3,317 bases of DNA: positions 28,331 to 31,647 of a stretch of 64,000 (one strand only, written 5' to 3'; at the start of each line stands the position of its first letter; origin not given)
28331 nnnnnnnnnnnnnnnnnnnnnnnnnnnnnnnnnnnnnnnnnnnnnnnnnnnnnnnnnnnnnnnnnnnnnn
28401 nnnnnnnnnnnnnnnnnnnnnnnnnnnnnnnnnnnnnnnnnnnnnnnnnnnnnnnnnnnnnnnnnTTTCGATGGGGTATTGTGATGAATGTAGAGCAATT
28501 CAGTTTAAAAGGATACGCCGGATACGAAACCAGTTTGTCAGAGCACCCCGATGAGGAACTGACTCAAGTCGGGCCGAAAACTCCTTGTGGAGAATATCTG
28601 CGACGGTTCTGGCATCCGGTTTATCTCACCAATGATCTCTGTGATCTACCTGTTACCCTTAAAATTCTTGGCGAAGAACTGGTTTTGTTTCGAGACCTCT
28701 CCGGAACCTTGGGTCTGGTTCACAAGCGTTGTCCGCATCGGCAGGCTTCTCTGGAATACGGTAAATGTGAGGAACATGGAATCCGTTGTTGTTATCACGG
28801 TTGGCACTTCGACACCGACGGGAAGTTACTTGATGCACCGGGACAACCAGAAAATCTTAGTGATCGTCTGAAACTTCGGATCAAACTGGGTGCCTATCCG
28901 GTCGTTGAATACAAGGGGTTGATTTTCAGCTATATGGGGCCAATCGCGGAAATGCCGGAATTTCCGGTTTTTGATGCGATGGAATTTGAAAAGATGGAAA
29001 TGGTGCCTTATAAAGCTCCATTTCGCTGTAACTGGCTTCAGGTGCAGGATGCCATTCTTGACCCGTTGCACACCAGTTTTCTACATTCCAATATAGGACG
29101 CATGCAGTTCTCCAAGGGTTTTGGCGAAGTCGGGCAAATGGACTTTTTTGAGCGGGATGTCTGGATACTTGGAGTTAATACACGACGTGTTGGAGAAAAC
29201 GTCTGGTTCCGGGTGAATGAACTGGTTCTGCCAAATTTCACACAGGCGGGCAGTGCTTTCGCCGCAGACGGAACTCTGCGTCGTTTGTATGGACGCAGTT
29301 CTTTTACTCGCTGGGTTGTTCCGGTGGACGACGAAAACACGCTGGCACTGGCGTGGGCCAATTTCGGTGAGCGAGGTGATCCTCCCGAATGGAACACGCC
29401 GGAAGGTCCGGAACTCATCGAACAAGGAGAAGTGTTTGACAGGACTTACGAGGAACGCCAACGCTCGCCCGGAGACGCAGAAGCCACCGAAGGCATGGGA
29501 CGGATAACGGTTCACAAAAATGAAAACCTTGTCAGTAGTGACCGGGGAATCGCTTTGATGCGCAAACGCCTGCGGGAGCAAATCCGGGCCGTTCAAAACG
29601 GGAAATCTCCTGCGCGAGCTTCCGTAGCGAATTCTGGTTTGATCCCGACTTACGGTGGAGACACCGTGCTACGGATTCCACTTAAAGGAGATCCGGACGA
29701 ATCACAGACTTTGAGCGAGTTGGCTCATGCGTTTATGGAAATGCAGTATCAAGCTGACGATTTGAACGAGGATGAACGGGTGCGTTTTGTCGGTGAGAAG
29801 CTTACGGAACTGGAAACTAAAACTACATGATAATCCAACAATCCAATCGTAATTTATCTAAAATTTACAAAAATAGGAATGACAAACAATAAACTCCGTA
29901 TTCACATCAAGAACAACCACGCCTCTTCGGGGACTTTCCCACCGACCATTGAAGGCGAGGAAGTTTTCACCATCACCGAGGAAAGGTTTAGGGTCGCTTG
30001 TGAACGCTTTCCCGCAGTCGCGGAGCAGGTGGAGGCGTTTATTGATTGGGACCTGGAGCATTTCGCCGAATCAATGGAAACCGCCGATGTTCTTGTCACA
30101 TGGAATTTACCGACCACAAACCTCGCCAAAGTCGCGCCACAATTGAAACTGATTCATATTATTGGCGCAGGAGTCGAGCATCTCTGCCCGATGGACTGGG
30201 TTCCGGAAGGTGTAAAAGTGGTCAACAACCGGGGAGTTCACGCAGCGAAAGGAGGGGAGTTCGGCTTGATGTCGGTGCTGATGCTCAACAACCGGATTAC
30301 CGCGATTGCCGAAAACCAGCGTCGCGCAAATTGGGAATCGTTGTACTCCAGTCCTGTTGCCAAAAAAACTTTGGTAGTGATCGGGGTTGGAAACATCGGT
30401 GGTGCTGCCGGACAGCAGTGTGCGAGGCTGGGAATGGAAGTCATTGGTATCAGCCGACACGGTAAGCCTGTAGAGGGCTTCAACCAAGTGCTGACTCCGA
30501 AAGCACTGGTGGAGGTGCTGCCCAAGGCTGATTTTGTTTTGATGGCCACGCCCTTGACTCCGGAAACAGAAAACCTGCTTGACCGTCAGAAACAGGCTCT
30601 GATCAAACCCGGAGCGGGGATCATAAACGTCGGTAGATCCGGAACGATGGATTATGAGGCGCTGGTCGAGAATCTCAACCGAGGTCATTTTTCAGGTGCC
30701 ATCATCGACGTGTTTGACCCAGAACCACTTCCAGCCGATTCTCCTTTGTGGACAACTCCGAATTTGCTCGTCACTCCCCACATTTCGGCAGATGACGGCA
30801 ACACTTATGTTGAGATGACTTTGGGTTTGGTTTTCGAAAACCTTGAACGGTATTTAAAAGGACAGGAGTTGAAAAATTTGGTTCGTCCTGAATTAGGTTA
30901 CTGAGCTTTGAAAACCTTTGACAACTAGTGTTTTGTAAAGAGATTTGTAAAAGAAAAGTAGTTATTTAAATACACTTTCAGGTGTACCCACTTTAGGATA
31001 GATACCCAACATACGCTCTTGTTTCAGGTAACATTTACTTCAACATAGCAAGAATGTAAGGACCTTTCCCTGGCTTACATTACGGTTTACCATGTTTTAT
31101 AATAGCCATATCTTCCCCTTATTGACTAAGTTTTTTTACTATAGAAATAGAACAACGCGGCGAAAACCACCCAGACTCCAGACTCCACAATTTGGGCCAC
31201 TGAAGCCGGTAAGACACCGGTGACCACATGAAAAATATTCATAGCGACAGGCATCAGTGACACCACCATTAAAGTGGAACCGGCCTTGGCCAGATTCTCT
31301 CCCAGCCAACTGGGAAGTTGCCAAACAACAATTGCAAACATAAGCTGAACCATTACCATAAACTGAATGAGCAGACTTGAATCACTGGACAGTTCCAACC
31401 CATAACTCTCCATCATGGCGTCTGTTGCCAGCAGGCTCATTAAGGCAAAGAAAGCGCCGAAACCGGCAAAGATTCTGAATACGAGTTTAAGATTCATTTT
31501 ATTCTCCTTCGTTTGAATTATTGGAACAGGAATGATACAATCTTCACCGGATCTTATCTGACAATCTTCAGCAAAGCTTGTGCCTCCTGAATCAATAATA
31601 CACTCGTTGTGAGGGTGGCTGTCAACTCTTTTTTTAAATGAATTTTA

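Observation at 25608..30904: Intact Rieske <-> GS-like - Rieske - dehydrogenase cluster: candidate gamma-glutamylation-dependent amine oxygenation pathway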

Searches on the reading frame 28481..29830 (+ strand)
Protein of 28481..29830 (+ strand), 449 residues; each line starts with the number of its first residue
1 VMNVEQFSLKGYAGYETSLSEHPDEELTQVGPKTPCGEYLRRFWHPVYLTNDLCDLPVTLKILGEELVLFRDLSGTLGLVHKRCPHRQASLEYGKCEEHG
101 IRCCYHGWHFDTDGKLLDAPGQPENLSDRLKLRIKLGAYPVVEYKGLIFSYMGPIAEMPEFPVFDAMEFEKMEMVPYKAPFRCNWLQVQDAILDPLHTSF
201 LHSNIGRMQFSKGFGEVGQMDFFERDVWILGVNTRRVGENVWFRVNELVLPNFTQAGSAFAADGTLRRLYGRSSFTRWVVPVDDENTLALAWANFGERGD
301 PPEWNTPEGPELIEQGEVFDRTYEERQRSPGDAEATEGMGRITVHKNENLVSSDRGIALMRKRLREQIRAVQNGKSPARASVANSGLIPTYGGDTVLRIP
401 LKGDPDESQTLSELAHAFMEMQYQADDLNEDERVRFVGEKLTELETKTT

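Call 5: search_protein_families(library=pfam, proteins=[window:28481-29830:+])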
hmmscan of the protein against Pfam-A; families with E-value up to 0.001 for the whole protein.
window:28481-29830:+ (449 aa): 2 families
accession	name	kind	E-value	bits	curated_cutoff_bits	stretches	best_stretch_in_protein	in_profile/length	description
PF00355.32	Rieske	-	7.3e-18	64.7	20.3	1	44-124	2-83/88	Rieske [2Fe-2S] domain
PF19301.5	LigXa_C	-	3.4e-07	30.2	27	1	151-204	2-55/304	LigXa C-terminal domain like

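Call 6: search_protein_families(library=ncbifam, proteins=[window:28481-29830:+])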
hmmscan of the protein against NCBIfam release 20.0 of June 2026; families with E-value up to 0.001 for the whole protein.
window:28481-29830:+ (449 aa): 7 families
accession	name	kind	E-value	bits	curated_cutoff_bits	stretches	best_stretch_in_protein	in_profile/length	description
NF052579.1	BetMthstMoxSdmAMthl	equivalog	4.4e-16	58.8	600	1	43-203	17-179/351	4beta-methylsterol monooxygenase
NF042946.1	3PPDioc_HcaE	equivalog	8.3e-07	28.4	830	1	64-151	60-151/450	3-phenylpropionate/cinnamic acid dioxygenase subunit alpha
TIGR03228.1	anthran_1_2_A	equivalog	9.9e-06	24.5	671.9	1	58-151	55-149/438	anthranilate 1,2-dioxygenase large subunit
NF041684.1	ant_diox_AndAc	equivalog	4.8e-05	22.1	750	1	67-161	72-174/418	anthranilate 1,2-dioxygenase large subunit AndAc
TIGR02378.1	nirD_assim_sml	equivalog_domain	0.00025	21.2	74.65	0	348-402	17-70/105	nitrite reductase small subunit NirD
NF058607.1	GlBtMonoOxGbcA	equivalog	0.00031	19.3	670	1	58-119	72-134/420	glycine betaine monooxygenase oxygenase subunit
TIGR03229.1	benzo_1_2_benA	equivalog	0.0004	19.4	780.95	1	64-118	61-116/433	benzoate 1,2-dioxygenase large subunit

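Call 10: search_solved_structures(query=window:28481-29830:+, max_evalue=0.001)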
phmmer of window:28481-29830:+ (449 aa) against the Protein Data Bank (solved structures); distinct sequences matched with E-value up to 0.001: 39.
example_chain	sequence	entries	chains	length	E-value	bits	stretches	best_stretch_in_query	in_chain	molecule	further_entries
7fhr_A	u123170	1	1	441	3.8e-43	151.3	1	19-293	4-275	Putative Phthalate 4,5-dioxygenase, subunit alpha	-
9ina_A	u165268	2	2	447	5.9e-39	137.5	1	12-327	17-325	Rieske (2Fe-2S) domain protein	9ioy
7fjl_A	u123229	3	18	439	7.7e-39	137.1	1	23-204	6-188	Rieske (2Fe-2S) domain protein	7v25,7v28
6ick_A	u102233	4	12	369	6.5e-14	54.9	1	38-180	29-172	Methylxanthine N1-demethylase NdmA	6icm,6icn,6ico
6icp_A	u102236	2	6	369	6.6e-14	54.9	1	38-180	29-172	Methylxanthine N1-demethylase NdmA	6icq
6wn3_A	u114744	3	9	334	1.7e-13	53.5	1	42-208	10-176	SxtT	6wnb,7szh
4nbg_A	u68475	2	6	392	3.1e-13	52.7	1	40-202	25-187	Terminal oxygenase component of carbazole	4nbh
1ww9_A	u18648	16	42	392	3.1e-13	52.6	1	40-202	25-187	terminal oxygenase component of carbazole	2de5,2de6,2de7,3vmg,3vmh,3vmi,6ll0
4nb8_A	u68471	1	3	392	3.1e-13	52.6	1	40-202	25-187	Terminal oxygenase component of carbazole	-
4nb9_A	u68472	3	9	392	3.1e-13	52.6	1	40-202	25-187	Terminal oxygenase component of carbazole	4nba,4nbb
4nbf_A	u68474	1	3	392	3.2e-13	52.6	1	40-202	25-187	Terminal oxygenase component of carbazole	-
4nbc_A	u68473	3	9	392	3.2e-13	52.6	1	40-202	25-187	Terminal oxygenase component of carbazole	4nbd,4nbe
6wnc_A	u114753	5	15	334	1.4e-12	50.5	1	44-205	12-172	SxtDIOX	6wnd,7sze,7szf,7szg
7qwt_A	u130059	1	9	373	2.7e-12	49.5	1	38-205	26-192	Rieske (2Fe-2S) domain protein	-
3gkq_A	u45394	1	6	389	3.6e-12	49.1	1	40-154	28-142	Terminal oxygenase component of carbazole 1,9a-dioxygenase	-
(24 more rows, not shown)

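Call 69: find_homologous_proteins(query=window:28481-29830:+, max_evalue=1e-30)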
Query window:28481-29830:+ (449 aa): 2697 proteins with E <= 1e-30 among 8000 candidates; the best 120 are listed.
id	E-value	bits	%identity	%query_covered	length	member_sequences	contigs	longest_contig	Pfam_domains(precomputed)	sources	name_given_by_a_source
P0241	0.0e+0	1023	96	100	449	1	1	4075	PF19301.6,PF00355.33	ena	-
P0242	0.0e+0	1020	96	100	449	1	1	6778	PF19301.6,PF00355.33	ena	-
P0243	0.0e+0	1018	96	100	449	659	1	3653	PF19301.6,PF00355.33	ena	-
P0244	0.0e+0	1016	96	100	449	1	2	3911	PF19301.6,PF00355.33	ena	-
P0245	0.0e+0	1016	96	100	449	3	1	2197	PF19301.6,PF00355.33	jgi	-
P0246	0.0e+0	1015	96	100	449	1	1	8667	PF19301.6,PF00355.33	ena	-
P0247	0.0e+0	1015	96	100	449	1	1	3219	PF19301.6,PF00355.33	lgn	-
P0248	0.0e+0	1014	96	100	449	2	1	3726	PF19301.6,PF00355.33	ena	-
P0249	0.0e+0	1014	96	100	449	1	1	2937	PF19301.6,PF00355.33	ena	-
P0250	0.0e+0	1013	96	100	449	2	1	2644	PF19301.6,PF00355.33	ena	-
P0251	0.0e+0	1013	96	100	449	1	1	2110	PF19301.6,PF00355.33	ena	-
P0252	0.0e+0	1013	96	100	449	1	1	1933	PF19301.6,PF00355.33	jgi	-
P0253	0.0e+0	1013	95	100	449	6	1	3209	PF19301.6,PF00355.33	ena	-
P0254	0.0e+0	1013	96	100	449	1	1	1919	PF19301.6,PF00355.33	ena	-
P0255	0.0e+0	1012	95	100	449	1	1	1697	PF19301.6,PF00355.33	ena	-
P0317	2.3e-218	744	68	99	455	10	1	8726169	PF19301.6,PF00355.33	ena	-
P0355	1.4e-209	715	66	99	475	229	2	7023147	PF19301.6,PF00355.33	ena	-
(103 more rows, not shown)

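Call 70: find_encoding_contigs(protein=P0355, flank=10000, max_places=2)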
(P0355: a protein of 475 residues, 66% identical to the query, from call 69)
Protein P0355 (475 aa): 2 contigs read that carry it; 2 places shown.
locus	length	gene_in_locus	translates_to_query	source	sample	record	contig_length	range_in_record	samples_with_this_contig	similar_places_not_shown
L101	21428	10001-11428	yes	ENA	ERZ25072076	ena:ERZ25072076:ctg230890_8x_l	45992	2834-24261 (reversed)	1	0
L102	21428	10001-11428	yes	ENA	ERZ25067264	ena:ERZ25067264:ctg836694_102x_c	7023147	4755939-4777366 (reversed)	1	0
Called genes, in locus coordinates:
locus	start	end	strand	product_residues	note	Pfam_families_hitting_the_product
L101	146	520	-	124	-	PF04986:Y2_Tnp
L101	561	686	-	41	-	-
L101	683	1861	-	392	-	PF02515:CoA_transf_3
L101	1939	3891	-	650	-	PF06808:DctM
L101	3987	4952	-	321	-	PF16868:NMT1_3, PF12974:Phosphonate-bd (faint), PF09084:NMT1 (weak)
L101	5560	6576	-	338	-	PF00561:Abhydrolase_1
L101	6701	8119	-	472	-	PF00120:Gln-synt_C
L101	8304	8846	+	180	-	PF08279:HTH_11 (weak), PF12840:HTH_20 (faint), PF13404:HTH_AsnC-type, PF13412:HTH_24, PF01037:AsnC_trans_reg, PF22482:AsnC_trans_reg_3 (weak)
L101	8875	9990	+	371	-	PF00355:Rieske, PF00848:Ring_hydroxyl_A, PF19112:VanA_C (faint)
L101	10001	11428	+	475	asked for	PF00355:Rieske, PF19301:LigXa_C (faint)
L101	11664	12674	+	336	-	PF02826:2-Hacid_dh_C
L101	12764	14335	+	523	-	-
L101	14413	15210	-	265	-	PF01695:IstB_IS21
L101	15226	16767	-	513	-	PF00665:rve (weak), PF22483:Mu-transpos_C_2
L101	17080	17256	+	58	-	-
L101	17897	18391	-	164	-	-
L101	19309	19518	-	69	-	-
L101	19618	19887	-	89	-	PF10387:DUF2442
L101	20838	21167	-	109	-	-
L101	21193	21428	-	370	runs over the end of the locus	-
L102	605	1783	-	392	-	PF02515:CoA_transf_3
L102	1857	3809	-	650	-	PF06808:DctM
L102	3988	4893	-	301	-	PF16868:NMT1_3, PF12974:Phosphonate-bd (faint), PF09084:NMT1 (weak)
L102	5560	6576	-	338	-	PF00561:Abhydrolase_1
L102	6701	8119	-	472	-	PF00120:Gln-synt_C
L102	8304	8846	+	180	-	PF12840:HTH_20 (faint), PF13404:HTH_AsnC-type, PF13412:HTH_24, PF08279:HTH_11 (weak), PF01037:AsnC_trans_reg, PF22482:AsnC_trans_reg_3 (weak)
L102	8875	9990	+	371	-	PF00355:Rieske, PF00848:Ring_hydroxyl_A, PF19112:VanA_C (faint)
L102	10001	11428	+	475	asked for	PF00355:Rieske, PF19301:LigXa_C (faint)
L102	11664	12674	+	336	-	PF02826:2-Hacid_dh_C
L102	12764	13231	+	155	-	-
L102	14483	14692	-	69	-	-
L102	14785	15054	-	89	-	PF10387:DUF2442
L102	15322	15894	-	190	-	-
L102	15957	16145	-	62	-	-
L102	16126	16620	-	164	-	-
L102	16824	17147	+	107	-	PF13495:Phage_int_SAM_4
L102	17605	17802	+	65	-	-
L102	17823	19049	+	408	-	PF02417:Chromate_transp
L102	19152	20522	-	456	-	PF00355:Rieske, PF19301:LigXa_C (faint)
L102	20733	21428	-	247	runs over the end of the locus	PF02463:SMC_N (weak), PF00005:ABC_tran, PF13304:AAA_21 (weak)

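Call 71: find_encoding_contigs(protein=P0317, flank=10000, max_places=2)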
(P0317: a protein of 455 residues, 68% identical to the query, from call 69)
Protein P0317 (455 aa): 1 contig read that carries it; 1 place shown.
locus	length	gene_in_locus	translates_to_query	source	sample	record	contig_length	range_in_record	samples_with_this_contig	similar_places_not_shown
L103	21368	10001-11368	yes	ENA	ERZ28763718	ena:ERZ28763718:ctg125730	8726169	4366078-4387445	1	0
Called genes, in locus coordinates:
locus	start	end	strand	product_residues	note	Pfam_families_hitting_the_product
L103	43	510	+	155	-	PF13511:DUF4124 (weak)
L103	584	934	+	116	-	PF01042:Ribonuc_L-PSP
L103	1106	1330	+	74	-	-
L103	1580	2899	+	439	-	PF01053:Cys_Met_Meta_PP, PF01041:DegT_DnrJ_EryC1 (weak)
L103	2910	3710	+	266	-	PF03096:Ndr (faint), PF00561:Abhydrolase_1, PF12146:Hydrolase_4, PF12697:Abhydrolase_6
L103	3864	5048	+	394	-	PF00926:DHBP_synthase, PF00925:GTP_cyclohydro2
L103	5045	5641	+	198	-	PF02493:MORN (weak)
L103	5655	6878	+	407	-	PF07690:MFS_1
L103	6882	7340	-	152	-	PF02870:Methyltransf_1N, PF01035:DNA_binding_1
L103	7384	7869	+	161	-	PF01243:PNPOx_N, PF12900:Pyridox_ox_2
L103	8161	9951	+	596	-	PF08448:PAS_4, PF13426:PAS_9 (weak), PF00989:PAS, PF08448:PAS_4, PF13426:PAS_9, PF08447:PAS_3 (weak), PF00512:HisKA, PF02518:HATPase_c, +1 more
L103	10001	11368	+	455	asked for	PF00355:Rieske, PF19301:LigXa_C (weak)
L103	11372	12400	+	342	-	PF02826:2-Hacid_dh_C, PF00670:AdoHcyase_NAD (weak)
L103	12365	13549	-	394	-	PF01070:FMN_dh, PF00478:IMPDH, PF03060:NMO (weak)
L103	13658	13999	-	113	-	-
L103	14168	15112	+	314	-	PF01584:CheW, PF00072:Response_reg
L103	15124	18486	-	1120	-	PF07793:DUF1631, PF26671:DUF1631_2nd, PF26670:DUF1631_C (weak), PF00990:GGDEF, PF00563:EAL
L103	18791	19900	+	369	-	PF00072:Response_reg, PF00211:Guanylate_cyc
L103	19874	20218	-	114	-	PF07238:PilZ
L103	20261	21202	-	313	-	PF13177:DNA_pol3_delta2, PF09115:DNApol3-delta_C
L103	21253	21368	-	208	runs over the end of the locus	PF02223:Thymidylate_kin, PF13521:AAA_28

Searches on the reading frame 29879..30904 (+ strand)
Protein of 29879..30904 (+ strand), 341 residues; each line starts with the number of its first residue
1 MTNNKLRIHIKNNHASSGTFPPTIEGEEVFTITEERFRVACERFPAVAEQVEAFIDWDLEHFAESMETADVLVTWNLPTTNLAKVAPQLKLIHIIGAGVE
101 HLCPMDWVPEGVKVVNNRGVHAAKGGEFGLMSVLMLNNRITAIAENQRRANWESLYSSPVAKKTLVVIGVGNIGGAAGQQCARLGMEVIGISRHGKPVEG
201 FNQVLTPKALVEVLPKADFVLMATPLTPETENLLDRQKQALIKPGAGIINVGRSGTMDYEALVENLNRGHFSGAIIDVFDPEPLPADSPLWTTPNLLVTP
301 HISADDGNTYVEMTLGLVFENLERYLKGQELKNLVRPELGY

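Call 5: search_protein_families(library=pfam, proteins=[window:29879-30904:+])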
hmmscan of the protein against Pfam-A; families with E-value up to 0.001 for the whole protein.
window:29879-30904:+ (341 aa): 3 families
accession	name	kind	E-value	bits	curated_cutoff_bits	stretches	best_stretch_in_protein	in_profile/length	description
PF02826.25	2-Hacid_dh_C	-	1.6e-47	161.6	25.1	1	131-303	2-178/178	D-isomer specific 2-hydroxyacid dehydrogenase, NAD binding domain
PF00389.36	2-Hacid_dh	-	2.8e-05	24.3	24.6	1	56-335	27-133/134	D-isomer specific 2-hydroxyacid dehydrogenase, catalytic domain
PF03807.23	F420_oxidored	-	0.00022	22.2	21.6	0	165-227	2-70/94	NADP oxidoreductase coenzyme F420-dependent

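Call 6: search_protein_families(library=ncbifam, proteins=[window:29879-30904:+])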
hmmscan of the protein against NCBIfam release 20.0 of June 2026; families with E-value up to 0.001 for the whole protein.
window:29879-30904:+ (341 aa): 23 families
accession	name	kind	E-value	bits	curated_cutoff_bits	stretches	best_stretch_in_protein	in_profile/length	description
NF041369.1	Dhydh_Halo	equivalog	3.1e-56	190.8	400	1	64-335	36-304/305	D-2-hydroxyacid dehydrogenase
TIGR01327.1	PGDH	equivalog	2.6e-37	128.8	454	1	59-335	31-310/525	phosphoglycerate dehydrogenase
NF005069.0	PRK06487.1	equivalog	6.3e-33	114.2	448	1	50-332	30-317/320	2-hydroxyacid dehydrogenase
NF005387.0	PRK06932.1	equivalog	1.3e-29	103.2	492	1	60-327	36-311/314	2-hydroxyacid dehydrogenase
NF011938.0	PRK15409.1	equivalog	3.3e-29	101.9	492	1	130-338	108-321/324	glyoxylate/hydroxypyruvate reductase GhrB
NF009714.1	PRK13243.1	equivalog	1.2e-28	100.4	455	1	66-337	43-324/332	glyoxylate reductase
NF005027.0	PRK06436.1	equivalog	2.7e-26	92.4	261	1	87-337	48-290/303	2-hydroxyacid dehydrogenase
NF008759.0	PRK11790.1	equivalog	6.7e-25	87.6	404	1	121-305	109-297/410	phosphoglycerate dehydrogenase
NF012013.0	PRK15469.1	equivalog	8.9e-24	84.1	403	1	67-305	37-279/312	glyoxylate/hydroxypyruvate reductase GhrA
NF006263.0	PRK08410.1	equivalog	3e-23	82.7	389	1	60-329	34-310/311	D-2-hydroxyacid dehydrogenase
NF005750.0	PRK07574.1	equivalog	1.2e-22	80.6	329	1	82-332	108-363/386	NAD-dependent formate dehydrogenase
NF001309.0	PRK00257.1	equivalog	5e-16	58.6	434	1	159-303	113-256/379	4-phosphoerythronate dehydrogenase PdxB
NF000492.1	vanH_gen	exception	7.7e-16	58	540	1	124-282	101-255/312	D-lactate dehydrogenase VanH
NF000128.1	vanH-Sc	exception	2.4e-15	56.5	650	1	116-282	113-275/337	D-lactate dehydrogenase VanH-Sc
NF009127.0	PRK12480.1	equivalog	2.6e-12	46.4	579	1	151-282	134-264/330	D-lactate dehydrogenase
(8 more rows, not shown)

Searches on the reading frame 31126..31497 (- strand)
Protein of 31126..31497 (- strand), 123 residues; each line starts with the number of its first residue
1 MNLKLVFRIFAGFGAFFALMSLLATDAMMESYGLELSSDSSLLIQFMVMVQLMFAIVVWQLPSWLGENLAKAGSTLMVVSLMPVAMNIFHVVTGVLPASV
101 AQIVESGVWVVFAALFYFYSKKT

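Call 8: search_protein_families(library=pfam, proteins=[window:31126-31497:-])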
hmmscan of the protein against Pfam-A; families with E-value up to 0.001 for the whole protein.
window:31126-31497:- (123 aa): 0 families

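Call 23: search_protein_families(library=ncbifam, proteins=[window:31126-31497:-], max_evalue=0.01)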
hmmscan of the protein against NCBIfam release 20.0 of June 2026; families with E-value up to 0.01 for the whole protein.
window:31126-31497:- (123 aa): 0 families
